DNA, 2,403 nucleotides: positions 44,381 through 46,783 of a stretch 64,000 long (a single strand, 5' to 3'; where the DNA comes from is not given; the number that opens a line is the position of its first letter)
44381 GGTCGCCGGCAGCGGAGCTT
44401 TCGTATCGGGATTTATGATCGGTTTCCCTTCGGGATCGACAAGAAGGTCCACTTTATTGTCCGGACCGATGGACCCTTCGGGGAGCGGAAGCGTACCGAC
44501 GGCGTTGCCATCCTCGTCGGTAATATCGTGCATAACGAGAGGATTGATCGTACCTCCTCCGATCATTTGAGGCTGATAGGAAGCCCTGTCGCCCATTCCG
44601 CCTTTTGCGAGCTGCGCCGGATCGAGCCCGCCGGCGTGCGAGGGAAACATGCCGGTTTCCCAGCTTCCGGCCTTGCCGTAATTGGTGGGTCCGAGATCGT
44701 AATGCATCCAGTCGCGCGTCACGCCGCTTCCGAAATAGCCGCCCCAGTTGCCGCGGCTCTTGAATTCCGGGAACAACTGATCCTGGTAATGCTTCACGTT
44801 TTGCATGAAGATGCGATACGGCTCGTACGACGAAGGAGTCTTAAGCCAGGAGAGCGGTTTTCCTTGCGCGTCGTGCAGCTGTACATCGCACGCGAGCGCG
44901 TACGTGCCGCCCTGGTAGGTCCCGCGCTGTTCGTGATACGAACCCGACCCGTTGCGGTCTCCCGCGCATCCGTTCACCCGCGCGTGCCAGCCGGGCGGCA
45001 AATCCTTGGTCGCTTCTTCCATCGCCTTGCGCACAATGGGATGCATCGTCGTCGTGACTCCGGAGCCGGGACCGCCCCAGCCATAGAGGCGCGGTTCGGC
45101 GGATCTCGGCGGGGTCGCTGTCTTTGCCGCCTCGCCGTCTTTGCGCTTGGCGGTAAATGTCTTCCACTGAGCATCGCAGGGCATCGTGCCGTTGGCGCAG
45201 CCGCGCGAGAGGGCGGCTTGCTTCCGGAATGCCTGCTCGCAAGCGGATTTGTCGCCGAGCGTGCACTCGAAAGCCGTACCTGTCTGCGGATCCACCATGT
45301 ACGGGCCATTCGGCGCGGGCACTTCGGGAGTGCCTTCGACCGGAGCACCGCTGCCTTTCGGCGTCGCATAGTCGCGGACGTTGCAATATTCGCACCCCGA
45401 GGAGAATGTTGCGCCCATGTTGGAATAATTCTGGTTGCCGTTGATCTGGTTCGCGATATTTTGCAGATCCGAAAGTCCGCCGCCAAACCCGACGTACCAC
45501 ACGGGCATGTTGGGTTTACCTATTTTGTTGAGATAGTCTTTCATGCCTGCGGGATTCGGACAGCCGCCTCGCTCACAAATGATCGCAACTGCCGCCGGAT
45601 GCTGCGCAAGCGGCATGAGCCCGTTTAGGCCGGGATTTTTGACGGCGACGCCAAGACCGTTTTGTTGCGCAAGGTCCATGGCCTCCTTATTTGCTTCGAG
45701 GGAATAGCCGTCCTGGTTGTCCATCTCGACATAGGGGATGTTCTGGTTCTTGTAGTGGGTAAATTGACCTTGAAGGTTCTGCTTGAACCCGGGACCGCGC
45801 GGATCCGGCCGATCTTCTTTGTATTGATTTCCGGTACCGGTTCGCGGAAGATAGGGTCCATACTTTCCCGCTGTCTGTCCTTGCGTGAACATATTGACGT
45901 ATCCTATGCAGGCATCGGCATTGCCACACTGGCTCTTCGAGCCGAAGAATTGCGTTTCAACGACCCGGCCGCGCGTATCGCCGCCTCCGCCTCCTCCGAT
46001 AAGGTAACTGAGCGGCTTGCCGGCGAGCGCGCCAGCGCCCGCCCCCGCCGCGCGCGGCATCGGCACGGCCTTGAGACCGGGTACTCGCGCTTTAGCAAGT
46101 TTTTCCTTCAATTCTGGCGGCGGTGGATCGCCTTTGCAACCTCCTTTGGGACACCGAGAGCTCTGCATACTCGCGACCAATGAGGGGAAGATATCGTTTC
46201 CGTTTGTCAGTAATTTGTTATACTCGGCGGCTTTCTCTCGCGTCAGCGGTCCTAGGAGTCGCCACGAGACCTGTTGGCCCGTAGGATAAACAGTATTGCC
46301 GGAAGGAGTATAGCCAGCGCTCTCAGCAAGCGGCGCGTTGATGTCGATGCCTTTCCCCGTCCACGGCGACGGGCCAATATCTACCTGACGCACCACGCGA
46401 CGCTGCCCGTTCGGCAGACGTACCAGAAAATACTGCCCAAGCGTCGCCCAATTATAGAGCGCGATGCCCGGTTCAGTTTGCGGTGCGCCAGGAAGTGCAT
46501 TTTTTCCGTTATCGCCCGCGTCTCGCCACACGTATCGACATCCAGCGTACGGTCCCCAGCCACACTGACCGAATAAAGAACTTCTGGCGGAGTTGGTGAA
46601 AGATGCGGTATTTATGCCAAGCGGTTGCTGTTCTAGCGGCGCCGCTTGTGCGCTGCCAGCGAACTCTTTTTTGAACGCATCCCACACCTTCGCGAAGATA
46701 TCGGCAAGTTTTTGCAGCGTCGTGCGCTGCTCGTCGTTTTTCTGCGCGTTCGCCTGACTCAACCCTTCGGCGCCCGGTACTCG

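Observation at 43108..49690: Giant secreted protein combining RlpA/3D-like and M15-peptidase-like modules with Ig-like domains, plus a small secreted partner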

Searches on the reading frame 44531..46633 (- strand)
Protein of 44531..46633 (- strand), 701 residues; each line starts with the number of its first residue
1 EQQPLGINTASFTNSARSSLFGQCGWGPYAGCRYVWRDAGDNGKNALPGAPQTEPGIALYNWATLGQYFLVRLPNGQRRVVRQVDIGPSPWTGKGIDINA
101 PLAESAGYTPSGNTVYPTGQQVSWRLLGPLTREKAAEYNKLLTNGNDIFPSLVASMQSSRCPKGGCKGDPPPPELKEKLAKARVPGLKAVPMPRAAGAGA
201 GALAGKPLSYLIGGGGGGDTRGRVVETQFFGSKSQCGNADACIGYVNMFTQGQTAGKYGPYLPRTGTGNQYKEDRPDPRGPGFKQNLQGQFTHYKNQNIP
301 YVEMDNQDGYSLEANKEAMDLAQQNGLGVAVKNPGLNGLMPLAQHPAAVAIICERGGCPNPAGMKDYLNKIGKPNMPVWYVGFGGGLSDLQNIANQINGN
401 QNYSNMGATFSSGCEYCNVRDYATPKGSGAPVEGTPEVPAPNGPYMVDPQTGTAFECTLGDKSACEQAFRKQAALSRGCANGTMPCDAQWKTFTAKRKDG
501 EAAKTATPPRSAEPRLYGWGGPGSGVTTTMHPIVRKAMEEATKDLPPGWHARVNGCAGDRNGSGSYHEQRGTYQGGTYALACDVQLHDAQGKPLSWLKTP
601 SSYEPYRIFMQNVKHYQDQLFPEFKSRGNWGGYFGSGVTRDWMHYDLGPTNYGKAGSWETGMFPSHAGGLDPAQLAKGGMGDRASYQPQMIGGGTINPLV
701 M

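Call 18: search_protein_families(library=phrogs, proteins=[window:44531-46633:-], max_evalue=1)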
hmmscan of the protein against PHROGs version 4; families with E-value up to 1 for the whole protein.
window:44531-46633:- (701 aa): 0 families

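Call 20: search_protein_representatives(protein=window:44531-46633:-)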
Query: 701 residues. Proteins with E-value up to 0.001 (for the whole library): 737; up to 1e-10: 314; up to 1e-30: 25. The best 150 are listed.
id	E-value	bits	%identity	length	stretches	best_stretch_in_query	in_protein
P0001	0.0e+00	1656.6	100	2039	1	1-701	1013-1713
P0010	6.3e-52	193.6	43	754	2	206-439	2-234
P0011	6.2e-47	177.1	44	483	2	526-686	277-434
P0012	5.4e-45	170.7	37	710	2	206-431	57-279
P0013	2.9e-40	155.1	41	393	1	191-427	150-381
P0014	8.0e-40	153.6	42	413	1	197-432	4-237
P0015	1.0e-37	146.7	39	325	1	195-429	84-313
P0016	1.5e-37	146.1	41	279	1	198-428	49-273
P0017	1.9e-36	142.5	42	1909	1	444-689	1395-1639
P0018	7.0e-36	140.6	40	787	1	202-443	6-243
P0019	6.4e-35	137.4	39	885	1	200-442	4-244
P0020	8.6e-35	137.0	39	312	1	185-425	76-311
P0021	1.1e-34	136.6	42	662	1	198-425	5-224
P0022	1.6e-34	136.1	41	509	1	201-427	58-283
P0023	2.7e-34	135.4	40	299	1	201-427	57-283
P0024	3.4e-34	135.0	46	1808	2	511-682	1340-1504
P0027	1.3e-32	129.8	38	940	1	198-435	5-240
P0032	9.8e-32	126.9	39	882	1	204-420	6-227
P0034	3.2e-30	121.9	40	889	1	203-440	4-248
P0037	3.8e-29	118.3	40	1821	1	473-686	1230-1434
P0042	1.7e-28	116.2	45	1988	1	528-687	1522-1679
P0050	3.2e-27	112.0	43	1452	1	529-687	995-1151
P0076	8.9e-25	103.9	50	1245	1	15-135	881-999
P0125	7.2e-20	87.7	35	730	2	5-127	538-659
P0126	7.8e-20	87.5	47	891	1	22-143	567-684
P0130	2.0e-19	86.2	43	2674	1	502-687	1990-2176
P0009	2.0e-18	82.8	51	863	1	21-126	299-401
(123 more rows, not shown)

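Call 34: find_encoding_contigs(protein=P0042, flank=8000, max_places=3)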
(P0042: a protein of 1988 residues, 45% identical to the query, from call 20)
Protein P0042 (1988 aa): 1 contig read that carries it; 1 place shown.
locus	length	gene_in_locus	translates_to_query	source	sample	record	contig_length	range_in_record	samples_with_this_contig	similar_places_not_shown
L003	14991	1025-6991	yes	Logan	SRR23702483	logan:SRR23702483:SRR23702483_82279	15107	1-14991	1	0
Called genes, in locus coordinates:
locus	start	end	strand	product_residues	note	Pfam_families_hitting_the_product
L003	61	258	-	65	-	-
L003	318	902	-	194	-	PF00719:Pyrophosphatase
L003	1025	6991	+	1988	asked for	-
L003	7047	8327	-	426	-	PF08529:NusA_N, PF00575:S1, PF13184:KH_NusA_1st, PF26594:KH_NusA_2nd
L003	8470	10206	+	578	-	PF05157:MshEN, PF00437:T2SSE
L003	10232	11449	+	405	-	PF00482:T2SSF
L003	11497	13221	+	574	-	PF13620:CarboxypepD_reg (weak), PF13715:CarbopepD_reg_2 (faint), PF13620:CarboxypepD_reg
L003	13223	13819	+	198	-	-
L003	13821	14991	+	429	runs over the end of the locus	?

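Call 35: find_encoding_contigs(protein=P0024, flank=8000, max_places=3)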
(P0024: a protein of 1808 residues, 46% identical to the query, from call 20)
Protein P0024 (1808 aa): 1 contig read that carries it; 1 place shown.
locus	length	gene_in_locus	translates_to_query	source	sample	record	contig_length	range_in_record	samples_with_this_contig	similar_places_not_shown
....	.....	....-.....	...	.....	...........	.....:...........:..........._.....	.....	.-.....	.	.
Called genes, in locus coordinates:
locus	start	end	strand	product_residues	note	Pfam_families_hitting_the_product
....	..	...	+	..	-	-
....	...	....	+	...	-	-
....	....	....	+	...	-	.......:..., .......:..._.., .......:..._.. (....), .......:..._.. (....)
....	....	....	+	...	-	-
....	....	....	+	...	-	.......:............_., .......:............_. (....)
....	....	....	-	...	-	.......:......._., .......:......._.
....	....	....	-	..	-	-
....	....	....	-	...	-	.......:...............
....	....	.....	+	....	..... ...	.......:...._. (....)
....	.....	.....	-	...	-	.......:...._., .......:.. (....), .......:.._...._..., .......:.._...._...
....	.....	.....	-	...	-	-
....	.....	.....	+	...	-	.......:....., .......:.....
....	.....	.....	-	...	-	-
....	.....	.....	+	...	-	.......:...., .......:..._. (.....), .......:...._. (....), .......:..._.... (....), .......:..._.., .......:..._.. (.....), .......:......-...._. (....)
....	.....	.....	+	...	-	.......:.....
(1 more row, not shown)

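Call 41: search_protein_families(library=pfam, proteins=[P0024, P0042, P0017, P0037, P0050], max_evalue=0.1)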
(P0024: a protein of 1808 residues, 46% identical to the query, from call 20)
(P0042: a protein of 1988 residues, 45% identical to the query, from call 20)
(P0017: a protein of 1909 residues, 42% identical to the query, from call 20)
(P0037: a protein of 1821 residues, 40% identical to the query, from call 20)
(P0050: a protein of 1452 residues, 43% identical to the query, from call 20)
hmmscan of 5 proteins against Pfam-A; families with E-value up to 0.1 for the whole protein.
P0024 (1808 aa): 1 family
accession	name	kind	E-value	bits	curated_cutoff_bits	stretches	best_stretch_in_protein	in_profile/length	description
PF03330.24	DPBB_1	-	5e-06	27.1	28.8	1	871-917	39-82/83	Lytic transglycolase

P0042 (1988 aa): 1 family
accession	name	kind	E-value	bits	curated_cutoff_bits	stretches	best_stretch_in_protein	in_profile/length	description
PF03330.24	DPBB_1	-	0.00089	19.9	28.8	1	751-857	2-80/83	Lytic transglycolase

P0017 (1909 aa): 0 families

P0037 (1821 aa): 2 families
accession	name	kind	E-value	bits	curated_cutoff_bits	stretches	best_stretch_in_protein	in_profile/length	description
PF03330.24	DPBB_1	-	2.3e-06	28.2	28.8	1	810-850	34-73/83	Lytic transglycolase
PF25636.1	PBCV1_P7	-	0.053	13.8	30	0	1673-1688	12-27/38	PBCV-1 P7 disulphide-bonded subdomain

P0050 (1452 aa): 1 family
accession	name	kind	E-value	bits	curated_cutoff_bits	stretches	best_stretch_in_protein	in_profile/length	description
PF03330.24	DPBB_1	-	2.9e-05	24.7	28.8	1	628-692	31-81/83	Lytic transglycolase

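Call 45: search_protein_families(library=pfam, proteins=[P0018, P0019, P0027, P0032, P0034, P0010, P0012, P0076, P0125, P0126], max_evalue=0.01)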
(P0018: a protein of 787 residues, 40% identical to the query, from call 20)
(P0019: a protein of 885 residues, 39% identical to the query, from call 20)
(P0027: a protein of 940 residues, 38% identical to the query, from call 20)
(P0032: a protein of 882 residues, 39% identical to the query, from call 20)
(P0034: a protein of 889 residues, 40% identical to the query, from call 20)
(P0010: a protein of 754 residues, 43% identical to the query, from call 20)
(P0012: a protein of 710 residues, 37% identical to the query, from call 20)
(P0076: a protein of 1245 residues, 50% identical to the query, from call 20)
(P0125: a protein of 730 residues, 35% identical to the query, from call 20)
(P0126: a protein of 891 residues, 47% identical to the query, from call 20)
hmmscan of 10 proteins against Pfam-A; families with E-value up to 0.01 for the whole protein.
P0018 (787 aa): 3 families
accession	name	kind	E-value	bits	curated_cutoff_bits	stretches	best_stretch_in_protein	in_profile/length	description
PF05838.17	Glyco_hydro_108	-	4.3e-22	78.9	21.2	1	430-514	2-85/85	Glycosyl hydrolase 108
PF05257.22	CHAP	-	1.2e-05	26.1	26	1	300-381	4-81/81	CHAP domain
PF09374.15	PG_binding_3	-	0.00042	20.9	24.6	1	521-578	5-74/76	Predicted Peptidoglycan domain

P0019 (885 aa): 1 family
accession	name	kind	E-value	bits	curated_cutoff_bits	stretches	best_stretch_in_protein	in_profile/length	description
PF01471.23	PG_binding_1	-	4.7e-14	52.7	23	1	433-482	3-57/57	Putative peptidoglycan binding domain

P0027 (940 aa): 2 families
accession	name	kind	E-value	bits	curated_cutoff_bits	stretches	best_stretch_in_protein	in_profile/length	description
PF01471.23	PG_binding_1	-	1.6e-13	51.1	23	1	427-472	6-57/57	Putative peptidoglycan binding domain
PF09374.15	PG_binding_3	-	5.8e-06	26.9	24.6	0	429-451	6-33/76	Predicted Peptidoglycan domain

P0032 (882 aa): 2 families
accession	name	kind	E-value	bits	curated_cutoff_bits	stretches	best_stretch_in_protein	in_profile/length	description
PF01471.23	PG_binding_1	-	2.3e-12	47.3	23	1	426-476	2-57/57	Putative peptidoglycan binding domain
PF09374.15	PG_binding_3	-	0.0038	17.8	24.6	0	429-454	3-32/76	Predicted Peptidoglycan domain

P0034 (889 aa): 3 families
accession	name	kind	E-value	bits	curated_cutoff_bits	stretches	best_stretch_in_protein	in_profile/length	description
PF01471.23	PG_binding_1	-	2.1e-09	37.9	23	1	428-469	16-57/57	Putative peptidoglycan binding domain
PF05257.22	CHAP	-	0.0002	22.3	26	1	298-374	5-74/81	CHAP domain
PF22262.2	DUF6950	-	0.0082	16.7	27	0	335-372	78-112/134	Domain of unknown function (DUF6950)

P0010 (754 aa): 2 families
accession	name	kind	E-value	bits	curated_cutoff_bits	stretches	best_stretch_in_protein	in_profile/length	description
PF01471.23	PG_binding_1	-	4.6e-14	52.8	23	1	551-588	20-57/57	Putative peptidoglycan binding domain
PF09374.15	PG_binding_3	-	9.9e-06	26.1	24.6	0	541-566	2-32/76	Predicted Peptidoglycan domain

P0012 (710 aa): 1 family
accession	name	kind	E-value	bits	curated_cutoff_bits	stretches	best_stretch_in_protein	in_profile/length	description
PF03537.19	Glyco_hydro_114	-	0.0068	16.1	27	0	136-181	96-154/231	Glycoside-hydrolase family GH114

P0076 (1245 aa): 4 families
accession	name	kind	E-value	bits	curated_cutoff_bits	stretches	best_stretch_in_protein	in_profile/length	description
PF06714.17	Gp5_OB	-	5.3e-14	53.1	25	1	44-127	11-93/144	Gp5 N-terminal OB domain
PF13539.11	Peptidase_M15_4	-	7.3e-14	52.5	25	1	212-275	1-69/70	D-alanyl-D-alanine carboxypeptidase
PF12059.13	DUF3540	-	6.6e-06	26.6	27.9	0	565-624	64-123/199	Protein of unknown function (DUF3540)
PF10106.14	DUF2345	-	0.0031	17.8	30.7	1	439-563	34-146/151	Uncharacterized protein conserved in bacteria (DUF2345)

P0125 (730 aa): 1 family
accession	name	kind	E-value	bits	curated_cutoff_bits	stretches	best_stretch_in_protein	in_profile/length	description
PF13539.11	Peptidase_M15_4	-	0.00023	22.1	25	1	453-524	8-69/70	D-alanyl-D-alanine carboxypeptidase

P0126 (891 aa): 1 family
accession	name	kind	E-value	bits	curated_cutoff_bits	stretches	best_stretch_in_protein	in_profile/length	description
PF05257.22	CHAP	-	0.0084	17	26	1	708-792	2-78/81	CHAP domain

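Call 53: find_encoding_contigs(protein=P0130, flank=8000, max_places=2)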
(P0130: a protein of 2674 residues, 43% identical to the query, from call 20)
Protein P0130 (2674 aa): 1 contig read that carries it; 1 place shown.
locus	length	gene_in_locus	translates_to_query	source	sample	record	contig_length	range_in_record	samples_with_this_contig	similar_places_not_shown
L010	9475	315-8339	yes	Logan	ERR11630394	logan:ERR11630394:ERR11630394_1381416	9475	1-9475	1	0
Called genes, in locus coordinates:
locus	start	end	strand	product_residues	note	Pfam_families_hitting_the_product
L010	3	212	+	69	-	?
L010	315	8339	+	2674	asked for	-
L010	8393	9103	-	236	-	PF01797:Y1_Tnp (weak)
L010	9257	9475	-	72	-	?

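Call 74: find_encoding_contigs(protein=P0018, flank=8000, max_places=2)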
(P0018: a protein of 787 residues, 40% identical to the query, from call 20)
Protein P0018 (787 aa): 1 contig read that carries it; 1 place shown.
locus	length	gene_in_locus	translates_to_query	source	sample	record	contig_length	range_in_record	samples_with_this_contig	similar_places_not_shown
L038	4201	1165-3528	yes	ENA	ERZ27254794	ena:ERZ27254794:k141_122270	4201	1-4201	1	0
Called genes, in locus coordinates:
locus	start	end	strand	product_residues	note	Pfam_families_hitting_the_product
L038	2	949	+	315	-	?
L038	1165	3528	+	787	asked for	PF05257:CHAP (faint), PF05838:Glyco_hydro_108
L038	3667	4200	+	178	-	?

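Call 75: find_encoding_contigs(protein=P0010, flank=8000, max_places=2)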
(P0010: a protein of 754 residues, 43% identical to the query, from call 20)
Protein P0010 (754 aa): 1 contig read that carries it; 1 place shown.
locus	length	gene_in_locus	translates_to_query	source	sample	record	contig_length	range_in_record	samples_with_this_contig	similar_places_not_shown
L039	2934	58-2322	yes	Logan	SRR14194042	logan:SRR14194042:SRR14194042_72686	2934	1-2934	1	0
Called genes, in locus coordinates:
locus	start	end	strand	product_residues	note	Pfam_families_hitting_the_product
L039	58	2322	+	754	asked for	PF01471:PG_binding_1, PF09374:PG_binding_3 (faint)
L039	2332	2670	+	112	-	PF08239:SH3_3 (weak)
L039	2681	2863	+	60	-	-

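Call 84: find_encoding_contigs(protein=P0017, flank=6000, max_places=2)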
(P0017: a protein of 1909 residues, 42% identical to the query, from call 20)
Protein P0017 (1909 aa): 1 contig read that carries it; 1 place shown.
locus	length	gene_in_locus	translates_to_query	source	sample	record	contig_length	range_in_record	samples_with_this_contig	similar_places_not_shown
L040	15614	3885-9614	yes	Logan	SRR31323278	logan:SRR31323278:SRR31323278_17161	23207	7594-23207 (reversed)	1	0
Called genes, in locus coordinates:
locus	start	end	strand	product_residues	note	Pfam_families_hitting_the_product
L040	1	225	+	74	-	?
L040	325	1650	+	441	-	PF02661:Fic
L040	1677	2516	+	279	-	PF01026:TatD_DNase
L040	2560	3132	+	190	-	PF01250:Ribosomal_S6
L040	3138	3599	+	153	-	PF00436:SSB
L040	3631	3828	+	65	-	PF01084:Ribosomal_S18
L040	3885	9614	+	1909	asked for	-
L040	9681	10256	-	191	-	PF08207:EFP_N, PF09285:Elong-fact-P_C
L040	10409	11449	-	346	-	PF00154:RecA_N, PF06745:ATPase (faint), PF08423:Rad51, PF27531:MT3502_N (weak), PF01637:ATPase_2 (faint), PF21096:RecA_C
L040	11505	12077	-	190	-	-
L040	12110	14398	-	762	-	PF13491:FtsK_4TM (weak), PF17854:FtsK_alpha, PF01580:FtsK_SpoIIIE, PF09397:FtsK_gamma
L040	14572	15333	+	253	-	-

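Call 85: find_encoding_contigs(protein=P0037, flank=6000, max_places=2)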
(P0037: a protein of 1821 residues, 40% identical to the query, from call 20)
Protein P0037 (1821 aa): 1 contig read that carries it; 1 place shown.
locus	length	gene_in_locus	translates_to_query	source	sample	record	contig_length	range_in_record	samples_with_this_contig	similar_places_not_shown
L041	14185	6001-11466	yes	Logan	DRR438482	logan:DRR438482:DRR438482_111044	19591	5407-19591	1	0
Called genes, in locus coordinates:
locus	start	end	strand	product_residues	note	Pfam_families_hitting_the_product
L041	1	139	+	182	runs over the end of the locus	PF00800:PDT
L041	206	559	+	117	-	-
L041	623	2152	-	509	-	PF12072:RNase_Y_N, PF00013:KH_1, PF01966:HD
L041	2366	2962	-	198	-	PF00574:CLP_protease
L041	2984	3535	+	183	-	-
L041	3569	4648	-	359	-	PF05697:Trigger_N, PF05698:Trigger_C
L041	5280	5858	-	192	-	PF00719:Pyrophosphatase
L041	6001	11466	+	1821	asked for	PF03330:DPBB_1 (weak)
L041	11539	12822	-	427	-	PF08529:NusA_N, PF00575:S1, PF13184:KH_NusA_1st, PF26594:KH_NusA_2nd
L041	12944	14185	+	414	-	?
